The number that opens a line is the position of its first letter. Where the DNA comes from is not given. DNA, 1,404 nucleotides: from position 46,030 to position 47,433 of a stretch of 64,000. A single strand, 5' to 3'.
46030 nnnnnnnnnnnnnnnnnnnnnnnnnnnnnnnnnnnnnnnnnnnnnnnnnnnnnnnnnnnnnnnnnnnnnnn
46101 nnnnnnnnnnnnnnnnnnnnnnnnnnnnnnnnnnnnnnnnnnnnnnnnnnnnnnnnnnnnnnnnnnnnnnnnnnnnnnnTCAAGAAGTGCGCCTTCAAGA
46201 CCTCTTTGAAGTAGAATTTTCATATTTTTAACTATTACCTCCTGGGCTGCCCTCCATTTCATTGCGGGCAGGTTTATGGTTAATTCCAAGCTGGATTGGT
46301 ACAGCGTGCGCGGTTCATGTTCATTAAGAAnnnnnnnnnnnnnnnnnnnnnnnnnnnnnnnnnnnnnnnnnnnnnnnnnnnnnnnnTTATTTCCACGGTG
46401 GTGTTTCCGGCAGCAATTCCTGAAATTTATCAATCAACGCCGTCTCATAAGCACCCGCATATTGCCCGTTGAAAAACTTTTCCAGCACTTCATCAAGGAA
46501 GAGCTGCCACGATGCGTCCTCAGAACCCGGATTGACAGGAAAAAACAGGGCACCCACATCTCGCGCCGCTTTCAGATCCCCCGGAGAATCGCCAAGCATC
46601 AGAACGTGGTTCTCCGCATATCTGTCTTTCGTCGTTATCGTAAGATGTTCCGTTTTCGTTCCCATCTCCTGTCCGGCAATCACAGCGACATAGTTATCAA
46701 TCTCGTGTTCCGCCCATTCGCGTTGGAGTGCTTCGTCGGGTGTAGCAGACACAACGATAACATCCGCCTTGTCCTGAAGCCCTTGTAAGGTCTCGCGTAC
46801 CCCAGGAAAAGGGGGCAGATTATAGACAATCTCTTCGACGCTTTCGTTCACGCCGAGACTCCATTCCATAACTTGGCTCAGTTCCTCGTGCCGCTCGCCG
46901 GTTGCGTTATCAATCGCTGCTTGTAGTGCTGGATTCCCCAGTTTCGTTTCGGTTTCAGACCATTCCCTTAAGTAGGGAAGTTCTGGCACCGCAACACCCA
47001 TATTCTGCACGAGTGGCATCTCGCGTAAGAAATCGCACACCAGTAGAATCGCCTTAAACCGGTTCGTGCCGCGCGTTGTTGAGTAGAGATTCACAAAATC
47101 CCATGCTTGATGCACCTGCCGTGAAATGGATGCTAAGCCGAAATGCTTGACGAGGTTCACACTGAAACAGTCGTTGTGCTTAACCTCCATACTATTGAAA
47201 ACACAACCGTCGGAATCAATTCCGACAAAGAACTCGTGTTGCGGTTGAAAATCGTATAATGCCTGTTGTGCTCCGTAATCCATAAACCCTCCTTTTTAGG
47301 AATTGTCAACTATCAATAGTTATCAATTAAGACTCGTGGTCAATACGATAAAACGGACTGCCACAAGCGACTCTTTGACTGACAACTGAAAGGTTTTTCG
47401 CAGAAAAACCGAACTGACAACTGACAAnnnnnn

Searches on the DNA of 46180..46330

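Call 82: search_rna_families(source=window, start=46180, end=46330, threshold=evalue, max_evalue=10)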
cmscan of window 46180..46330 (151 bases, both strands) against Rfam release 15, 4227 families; matches with E-value up to 10: 4.
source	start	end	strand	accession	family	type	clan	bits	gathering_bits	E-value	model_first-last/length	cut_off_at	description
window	46235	46303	-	RF02991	GP20-a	Cis-reg;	-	18.6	47.2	0.33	1-97/97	no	GP20-a RNA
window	46213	46237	+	RF01105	SBWMV2_UPD-PKl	Cis-reg;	-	15.9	39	6.5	1-27/27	no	Pseudoknot of upstream pseudoknot domain (UPD) of the 3'UTR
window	46193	46274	+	RF02379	csRNA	Gene; sRNA;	-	15.5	57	8.2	1-93/93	no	Cia-dependent small RNA csRNA1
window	46220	46274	-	RF02619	BSnc115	Gene; sRNA;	-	12.2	115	6.1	1-91/91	no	Brucella sRNA 115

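Call 83: search_rna_families(source=window, start=46180, end=46330, threshold=evalue, max_evalue=1, show_alignments=1)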
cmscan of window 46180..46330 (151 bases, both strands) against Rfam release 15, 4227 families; matches with E-value up to 1: 1.
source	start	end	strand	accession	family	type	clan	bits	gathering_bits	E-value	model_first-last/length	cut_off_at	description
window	46235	46303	-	RF02991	GP20-a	Cis-reg;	-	18.6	47.2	0.33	1-97/97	no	GP20-a RNA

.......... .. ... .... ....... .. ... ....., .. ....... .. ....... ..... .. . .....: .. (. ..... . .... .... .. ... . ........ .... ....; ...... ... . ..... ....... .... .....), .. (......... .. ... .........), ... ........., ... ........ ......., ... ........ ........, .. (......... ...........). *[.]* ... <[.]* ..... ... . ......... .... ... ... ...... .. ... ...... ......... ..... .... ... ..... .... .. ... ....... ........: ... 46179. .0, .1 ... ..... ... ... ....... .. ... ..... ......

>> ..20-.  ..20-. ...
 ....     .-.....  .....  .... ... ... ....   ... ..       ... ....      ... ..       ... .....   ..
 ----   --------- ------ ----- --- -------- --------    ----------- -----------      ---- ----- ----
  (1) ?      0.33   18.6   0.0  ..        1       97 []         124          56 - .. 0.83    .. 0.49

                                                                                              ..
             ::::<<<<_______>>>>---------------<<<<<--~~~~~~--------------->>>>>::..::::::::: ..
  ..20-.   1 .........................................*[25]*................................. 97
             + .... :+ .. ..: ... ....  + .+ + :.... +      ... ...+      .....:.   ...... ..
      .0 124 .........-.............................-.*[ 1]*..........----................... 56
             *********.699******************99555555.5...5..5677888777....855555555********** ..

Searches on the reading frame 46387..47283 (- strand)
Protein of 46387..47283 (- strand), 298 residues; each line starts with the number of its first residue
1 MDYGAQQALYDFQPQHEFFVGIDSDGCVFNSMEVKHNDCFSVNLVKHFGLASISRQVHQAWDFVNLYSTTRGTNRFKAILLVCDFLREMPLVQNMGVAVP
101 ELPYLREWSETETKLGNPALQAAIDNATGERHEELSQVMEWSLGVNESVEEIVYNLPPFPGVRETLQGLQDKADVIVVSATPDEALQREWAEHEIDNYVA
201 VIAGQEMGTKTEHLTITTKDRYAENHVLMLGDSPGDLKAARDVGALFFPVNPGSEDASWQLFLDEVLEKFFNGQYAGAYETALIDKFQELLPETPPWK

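Call 91: search_protein_families(library=pfam, proteins=[window:46387-47283:-], max_evalue=0.001)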
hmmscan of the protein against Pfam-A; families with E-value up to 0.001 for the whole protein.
window:46387-47283:- (298 aa): 2 families
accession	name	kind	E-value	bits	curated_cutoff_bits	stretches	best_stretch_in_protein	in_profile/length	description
PF13419.12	HAD_2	-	3.4e-09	37.5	23.8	1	117-245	42-173/178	Haloacid dehalogenase-like hydrolase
PF00702.32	Hydrolase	-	3.2e-06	28.1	26.4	1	90-244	31-191/191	haloacid dehalogenase-like hydrolase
